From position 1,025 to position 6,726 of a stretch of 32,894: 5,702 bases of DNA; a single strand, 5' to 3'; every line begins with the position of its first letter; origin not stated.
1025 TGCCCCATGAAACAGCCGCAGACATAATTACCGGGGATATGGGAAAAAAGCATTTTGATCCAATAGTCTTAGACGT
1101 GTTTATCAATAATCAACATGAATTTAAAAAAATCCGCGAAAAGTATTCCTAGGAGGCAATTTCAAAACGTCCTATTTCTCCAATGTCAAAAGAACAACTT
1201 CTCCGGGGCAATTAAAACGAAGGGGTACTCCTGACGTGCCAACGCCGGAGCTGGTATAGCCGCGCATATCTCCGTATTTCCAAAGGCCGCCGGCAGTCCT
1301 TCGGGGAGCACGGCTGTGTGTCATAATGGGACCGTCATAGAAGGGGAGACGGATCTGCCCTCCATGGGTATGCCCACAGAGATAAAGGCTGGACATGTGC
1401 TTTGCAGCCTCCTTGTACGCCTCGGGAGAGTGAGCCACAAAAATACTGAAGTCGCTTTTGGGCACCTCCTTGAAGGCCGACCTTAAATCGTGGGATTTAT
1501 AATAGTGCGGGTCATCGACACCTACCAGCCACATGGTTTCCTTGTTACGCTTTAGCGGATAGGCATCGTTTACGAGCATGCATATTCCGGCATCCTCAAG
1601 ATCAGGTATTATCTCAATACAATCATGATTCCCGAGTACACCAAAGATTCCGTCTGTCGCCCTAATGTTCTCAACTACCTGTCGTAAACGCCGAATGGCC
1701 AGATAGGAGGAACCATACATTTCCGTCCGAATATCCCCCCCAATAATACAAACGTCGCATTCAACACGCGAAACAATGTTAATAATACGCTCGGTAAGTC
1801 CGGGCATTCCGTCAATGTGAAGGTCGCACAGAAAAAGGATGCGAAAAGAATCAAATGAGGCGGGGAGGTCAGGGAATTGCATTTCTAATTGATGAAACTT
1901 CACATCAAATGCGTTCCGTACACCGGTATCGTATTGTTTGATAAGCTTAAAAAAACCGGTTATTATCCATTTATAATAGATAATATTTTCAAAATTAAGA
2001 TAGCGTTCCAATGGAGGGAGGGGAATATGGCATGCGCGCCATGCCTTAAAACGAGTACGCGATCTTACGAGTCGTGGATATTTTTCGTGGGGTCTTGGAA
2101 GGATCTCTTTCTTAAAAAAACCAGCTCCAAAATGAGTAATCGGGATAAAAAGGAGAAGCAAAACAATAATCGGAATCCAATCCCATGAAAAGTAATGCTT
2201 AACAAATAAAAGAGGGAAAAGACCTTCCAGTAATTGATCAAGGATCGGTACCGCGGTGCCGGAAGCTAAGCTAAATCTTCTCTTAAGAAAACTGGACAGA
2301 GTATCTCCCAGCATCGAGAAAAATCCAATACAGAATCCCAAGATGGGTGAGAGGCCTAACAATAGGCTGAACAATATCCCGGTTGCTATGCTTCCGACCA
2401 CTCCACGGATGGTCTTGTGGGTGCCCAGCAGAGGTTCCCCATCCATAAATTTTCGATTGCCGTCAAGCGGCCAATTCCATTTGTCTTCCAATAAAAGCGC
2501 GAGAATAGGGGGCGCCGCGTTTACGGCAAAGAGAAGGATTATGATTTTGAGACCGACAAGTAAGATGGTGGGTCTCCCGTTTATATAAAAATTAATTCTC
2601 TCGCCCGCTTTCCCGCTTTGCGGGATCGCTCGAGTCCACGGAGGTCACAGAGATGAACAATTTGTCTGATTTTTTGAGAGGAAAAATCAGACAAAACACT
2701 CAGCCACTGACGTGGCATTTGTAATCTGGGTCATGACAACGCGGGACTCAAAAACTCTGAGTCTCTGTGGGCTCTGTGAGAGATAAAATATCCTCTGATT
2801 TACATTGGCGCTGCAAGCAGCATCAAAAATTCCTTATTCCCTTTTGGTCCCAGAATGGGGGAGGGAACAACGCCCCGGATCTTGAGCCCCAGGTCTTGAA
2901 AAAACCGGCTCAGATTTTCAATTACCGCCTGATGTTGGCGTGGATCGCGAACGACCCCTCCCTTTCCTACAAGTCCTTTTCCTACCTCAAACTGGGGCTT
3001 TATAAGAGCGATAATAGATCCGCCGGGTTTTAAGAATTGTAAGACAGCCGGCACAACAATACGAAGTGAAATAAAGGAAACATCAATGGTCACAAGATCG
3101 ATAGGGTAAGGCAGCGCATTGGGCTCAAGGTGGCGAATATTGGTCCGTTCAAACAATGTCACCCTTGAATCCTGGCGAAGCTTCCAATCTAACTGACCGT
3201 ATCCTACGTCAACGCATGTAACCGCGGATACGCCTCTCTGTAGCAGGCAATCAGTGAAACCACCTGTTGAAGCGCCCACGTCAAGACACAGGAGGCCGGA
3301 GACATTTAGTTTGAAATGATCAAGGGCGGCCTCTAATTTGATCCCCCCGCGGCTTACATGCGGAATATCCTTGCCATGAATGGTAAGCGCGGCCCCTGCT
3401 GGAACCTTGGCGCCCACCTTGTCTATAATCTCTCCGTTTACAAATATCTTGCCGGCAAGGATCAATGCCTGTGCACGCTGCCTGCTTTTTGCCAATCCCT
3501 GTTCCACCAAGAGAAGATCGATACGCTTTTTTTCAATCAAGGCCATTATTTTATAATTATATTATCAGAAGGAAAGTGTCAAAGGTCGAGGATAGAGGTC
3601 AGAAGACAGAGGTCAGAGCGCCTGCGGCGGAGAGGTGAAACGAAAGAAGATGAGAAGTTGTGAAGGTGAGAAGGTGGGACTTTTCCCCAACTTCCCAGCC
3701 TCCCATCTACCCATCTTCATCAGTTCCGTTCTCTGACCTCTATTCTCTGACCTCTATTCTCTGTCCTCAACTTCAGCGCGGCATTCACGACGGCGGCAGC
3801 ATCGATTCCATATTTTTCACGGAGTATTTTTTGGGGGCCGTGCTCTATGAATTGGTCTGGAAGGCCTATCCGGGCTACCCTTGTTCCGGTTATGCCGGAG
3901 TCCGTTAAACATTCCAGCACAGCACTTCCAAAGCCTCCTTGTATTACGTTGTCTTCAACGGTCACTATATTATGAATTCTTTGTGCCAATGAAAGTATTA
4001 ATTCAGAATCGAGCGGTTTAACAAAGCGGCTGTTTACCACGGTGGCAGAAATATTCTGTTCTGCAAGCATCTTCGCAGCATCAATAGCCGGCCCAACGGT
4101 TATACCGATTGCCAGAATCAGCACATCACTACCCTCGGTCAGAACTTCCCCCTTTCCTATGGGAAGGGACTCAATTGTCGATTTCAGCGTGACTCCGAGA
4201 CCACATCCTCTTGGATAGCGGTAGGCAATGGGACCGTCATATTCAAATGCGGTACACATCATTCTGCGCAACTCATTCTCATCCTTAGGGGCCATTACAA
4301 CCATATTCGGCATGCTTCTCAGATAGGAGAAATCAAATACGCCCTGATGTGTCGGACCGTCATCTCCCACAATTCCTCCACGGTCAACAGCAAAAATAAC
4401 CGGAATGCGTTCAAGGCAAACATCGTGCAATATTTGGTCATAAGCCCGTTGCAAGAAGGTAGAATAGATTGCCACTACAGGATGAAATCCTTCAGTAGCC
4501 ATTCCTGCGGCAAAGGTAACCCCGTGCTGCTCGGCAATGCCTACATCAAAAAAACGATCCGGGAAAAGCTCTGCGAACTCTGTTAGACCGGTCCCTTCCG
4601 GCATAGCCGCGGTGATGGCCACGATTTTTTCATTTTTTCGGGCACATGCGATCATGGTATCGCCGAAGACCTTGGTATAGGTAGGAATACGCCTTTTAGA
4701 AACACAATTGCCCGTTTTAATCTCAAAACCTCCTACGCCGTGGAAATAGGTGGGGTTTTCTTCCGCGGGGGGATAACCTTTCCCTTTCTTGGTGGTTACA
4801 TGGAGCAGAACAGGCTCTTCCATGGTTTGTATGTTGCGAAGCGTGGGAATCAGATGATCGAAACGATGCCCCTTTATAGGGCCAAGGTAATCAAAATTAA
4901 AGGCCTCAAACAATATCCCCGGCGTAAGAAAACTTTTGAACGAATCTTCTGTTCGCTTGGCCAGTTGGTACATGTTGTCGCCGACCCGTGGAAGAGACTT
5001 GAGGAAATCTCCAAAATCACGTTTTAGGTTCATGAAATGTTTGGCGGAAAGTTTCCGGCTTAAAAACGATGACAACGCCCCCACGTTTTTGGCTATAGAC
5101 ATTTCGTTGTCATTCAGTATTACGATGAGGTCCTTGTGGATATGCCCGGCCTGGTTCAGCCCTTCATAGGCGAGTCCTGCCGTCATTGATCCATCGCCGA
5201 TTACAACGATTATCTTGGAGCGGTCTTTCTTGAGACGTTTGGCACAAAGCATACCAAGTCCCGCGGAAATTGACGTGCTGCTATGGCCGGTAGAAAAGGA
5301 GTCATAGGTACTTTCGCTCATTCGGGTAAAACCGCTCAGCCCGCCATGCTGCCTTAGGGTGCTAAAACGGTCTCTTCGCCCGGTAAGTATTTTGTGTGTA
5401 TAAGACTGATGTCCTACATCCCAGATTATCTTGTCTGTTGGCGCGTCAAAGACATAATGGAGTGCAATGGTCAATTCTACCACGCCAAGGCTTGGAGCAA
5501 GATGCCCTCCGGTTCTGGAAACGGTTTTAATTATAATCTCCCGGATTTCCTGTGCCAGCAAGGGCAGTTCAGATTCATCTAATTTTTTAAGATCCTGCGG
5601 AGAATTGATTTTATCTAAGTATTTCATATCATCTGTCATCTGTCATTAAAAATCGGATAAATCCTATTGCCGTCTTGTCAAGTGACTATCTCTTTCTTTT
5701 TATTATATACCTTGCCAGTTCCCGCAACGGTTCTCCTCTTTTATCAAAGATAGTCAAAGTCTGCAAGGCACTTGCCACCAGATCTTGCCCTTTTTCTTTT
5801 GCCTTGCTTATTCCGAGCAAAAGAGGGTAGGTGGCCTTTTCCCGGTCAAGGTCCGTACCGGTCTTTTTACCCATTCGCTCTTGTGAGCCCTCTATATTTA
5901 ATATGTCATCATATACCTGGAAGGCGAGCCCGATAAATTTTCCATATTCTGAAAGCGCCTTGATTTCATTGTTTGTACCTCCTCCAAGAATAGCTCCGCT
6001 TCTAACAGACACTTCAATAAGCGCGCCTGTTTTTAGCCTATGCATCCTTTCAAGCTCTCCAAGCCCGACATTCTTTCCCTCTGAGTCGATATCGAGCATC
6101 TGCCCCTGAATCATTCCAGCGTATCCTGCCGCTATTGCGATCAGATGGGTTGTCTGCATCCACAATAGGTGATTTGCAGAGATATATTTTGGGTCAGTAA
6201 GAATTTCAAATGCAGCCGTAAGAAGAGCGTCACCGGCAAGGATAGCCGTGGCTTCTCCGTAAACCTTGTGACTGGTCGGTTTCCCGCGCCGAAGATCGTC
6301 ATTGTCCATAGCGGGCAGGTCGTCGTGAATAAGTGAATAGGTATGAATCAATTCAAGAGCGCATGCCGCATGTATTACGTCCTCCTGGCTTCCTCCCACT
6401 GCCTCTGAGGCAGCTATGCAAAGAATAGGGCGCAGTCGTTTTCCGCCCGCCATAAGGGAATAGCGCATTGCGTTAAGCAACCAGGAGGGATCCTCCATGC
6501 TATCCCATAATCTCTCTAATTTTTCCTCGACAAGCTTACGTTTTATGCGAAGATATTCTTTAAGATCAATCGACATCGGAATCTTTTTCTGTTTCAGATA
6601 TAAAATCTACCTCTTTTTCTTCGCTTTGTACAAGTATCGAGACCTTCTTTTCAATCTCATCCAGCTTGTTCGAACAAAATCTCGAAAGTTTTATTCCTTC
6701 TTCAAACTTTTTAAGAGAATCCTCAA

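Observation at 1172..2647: CTP-transferase-like membrane domain fused to a metallophosphoesterase, with an upstream in-frame hydrophobic extension lacking a start codon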

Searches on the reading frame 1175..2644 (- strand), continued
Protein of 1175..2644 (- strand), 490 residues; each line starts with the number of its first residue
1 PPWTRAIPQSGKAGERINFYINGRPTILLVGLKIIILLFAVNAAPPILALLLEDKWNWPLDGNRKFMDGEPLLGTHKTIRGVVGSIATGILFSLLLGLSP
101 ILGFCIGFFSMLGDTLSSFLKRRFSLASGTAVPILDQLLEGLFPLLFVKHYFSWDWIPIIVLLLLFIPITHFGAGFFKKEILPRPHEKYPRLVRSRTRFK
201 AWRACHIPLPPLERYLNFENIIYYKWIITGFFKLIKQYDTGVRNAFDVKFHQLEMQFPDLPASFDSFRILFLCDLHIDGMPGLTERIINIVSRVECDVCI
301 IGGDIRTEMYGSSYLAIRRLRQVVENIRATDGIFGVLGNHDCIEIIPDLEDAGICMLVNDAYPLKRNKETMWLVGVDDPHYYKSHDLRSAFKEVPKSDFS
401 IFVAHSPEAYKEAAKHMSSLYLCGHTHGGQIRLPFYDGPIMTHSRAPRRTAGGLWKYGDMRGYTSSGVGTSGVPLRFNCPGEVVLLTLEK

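Call 82: search_solved_structures(query=A1, max_evalue=0.001, show_alignments=1)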
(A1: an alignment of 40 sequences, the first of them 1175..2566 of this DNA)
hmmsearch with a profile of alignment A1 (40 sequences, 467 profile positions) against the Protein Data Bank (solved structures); distinct sequences matched with E-value up to 0.001: 1.
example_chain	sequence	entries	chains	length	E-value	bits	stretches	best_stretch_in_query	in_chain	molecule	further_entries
5guf_A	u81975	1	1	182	2.2e-16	62.9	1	14-149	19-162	CDP-archaeol synthase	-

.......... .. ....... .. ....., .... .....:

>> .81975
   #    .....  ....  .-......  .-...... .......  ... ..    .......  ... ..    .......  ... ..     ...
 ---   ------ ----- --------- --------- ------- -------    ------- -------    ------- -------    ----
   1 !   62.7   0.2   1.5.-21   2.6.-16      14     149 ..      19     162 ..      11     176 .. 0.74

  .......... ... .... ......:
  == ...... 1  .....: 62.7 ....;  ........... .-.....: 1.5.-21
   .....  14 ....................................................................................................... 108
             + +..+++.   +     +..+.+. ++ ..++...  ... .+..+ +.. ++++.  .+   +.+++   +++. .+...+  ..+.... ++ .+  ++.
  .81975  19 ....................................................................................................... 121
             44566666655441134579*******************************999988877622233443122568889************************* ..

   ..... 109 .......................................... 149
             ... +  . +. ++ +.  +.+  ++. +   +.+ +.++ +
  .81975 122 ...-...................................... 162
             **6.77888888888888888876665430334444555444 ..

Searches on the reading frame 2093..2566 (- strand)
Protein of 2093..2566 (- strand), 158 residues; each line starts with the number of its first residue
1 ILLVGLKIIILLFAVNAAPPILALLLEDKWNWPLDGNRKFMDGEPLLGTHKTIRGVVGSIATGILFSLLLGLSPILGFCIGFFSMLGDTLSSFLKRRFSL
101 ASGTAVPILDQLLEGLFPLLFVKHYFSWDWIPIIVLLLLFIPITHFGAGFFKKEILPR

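Call 88: search_protein_representatives(protein=window:2093-2566:-)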
Query: 158 residues. Proteins with E-value up to 0.001 (for the whole library): 1108; up to 1e-10: 325; up to 1e-30: 3. The best 150 are listed.
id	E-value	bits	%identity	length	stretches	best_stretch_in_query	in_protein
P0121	8.0e-34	133.2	50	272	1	15-155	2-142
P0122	5.2e-32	127.3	45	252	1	6-152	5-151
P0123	8.7e-32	126.6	47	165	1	7-156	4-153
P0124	3.4e-29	118.1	41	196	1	2-156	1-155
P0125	1.3e-28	116.3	50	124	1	6-124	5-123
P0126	8.3e-28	113.6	43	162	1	8-141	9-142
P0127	9.0e-27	110.3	42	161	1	6-142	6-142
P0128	1.2e-26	109.9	39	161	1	7-144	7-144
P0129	1.4e-26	109.7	48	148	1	9-143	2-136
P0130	6.2e-26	107.5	36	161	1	7-143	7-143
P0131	6.6e-26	107.4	41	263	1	6-156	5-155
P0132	1.0e-25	106.8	42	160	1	3-141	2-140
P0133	2.3e-25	105.7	44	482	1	4-147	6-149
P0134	3.2e-25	105.2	42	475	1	6-156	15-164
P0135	9.4e-25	103.7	45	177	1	5-141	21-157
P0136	3.2e-24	102.0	44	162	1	4-141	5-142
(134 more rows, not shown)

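Call 89: list_cluster_members(proteins=[P0121, P0122, P0123, P0124, P0126, P0127, P0128, P0130, P0132, P0136])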
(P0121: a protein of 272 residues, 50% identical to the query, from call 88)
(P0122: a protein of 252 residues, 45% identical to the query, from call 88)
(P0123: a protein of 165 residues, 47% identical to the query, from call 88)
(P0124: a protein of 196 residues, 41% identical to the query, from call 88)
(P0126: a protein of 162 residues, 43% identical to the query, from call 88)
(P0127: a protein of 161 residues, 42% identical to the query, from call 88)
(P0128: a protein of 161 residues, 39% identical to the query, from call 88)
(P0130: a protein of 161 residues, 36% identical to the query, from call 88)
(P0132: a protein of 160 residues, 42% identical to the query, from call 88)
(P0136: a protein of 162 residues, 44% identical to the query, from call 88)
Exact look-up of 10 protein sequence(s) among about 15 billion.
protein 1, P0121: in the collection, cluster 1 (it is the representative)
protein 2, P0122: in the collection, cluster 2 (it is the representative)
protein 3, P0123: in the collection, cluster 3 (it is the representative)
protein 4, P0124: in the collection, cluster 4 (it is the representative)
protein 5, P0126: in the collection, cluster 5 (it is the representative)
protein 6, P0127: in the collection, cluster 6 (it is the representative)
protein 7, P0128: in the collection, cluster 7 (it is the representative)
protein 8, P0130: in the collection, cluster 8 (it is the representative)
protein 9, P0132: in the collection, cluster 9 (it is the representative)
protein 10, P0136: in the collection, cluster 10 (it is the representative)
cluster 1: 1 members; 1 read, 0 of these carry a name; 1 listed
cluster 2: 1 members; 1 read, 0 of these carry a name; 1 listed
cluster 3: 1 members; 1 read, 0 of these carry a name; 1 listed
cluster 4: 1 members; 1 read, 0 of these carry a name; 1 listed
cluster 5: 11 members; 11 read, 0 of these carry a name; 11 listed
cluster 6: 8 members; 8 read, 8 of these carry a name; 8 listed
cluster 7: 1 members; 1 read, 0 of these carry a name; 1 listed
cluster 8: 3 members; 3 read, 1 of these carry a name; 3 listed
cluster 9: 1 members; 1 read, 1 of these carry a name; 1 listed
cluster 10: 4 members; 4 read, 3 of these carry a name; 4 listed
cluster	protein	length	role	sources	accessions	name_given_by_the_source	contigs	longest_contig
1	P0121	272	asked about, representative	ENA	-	-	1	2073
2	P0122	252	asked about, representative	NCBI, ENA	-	-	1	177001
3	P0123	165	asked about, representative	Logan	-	-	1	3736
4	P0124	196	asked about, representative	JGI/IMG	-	-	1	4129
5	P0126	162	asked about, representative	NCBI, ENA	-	-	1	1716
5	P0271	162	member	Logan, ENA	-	-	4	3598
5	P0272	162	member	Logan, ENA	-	-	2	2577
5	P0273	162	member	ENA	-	-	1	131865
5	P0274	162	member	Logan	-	-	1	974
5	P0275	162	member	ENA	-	-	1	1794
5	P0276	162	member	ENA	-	-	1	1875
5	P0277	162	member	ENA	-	-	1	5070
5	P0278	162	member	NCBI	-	-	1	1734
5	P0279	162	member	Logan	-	-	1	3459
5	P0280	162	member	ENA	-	-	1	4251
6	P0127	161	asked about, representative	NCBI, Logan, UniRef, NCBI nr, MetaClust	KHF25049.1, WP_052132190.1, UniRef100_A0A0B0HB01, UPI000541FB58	CDP-archaeol synthase [Solemya velum gill symbiont] | Putative integral membrane protein n=1 Tax=Solemya velum gill symbiont TaxID=2340 ... | status=active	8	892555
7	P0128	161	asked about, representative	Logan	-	-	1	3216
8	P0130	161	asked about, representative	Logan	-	-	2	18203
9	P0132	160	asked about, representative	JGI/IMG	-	CDP-2,3-bis-(O-geranylgeranyl)-sn-glycerol synthase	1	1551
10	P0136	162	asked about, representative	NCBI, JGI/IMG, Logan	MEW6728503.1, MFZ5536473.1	MAG: CDP-archaeol synthase [Pseudomonadota bacterium] | CDP-2,3-bis-(O-geranylgeranyl)-sn-glycerol synthase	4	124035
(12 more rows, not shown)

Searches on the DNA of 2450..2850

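Call 55: search_rna_families(source=window, start=2450, end=2850, threshold=evalue, max_evalue=1)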
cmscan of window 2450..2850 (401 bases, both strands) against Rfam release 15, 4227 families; matches with E-value up to 1: 2.
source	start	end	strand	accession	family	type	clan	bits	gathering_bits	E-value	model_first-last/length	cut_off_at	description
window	2661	2697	-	RF03640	mir-3747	Gene; miRNA;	-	20.1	63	0.16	1-67/67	no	mir-3747 microRNA precursor family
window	2661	2697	+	RF03973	mir-5615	Gene; miRNA;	-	18.5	82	0.48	1-61/61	no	mir-5615 microRNA precursor family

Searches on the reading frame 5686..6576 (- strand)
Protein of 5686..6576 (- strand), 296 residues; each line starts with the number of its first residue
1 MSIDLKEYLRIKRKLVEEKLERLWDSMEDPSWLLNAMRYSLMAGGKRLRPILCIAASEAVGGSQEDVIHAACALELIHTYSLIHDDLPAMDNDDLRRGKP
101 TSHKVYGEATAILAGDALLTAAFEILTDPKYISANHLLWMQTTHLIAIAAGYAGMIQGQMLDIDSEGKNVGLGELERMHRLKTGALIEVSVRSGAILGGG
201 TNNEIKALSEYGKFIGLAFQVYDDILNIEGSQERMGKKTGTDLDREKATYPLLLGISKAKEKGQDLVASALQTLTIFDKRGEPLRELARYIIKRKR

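Call 41: search_protein_families(library=pfam, proteins=[window:5686-6576:-], max_evalue=0.00001)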
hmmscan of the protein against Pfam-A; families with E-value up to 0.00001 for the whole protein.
window:5686-6576:- (296 aa): 1 family
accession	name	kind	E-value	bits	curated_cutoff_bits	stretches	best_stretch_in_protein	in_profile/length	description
PF00348.22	polyprenyl_synt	-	1.7e-63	214.6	27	1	31-270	2-233/251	Polyprenyl synthetase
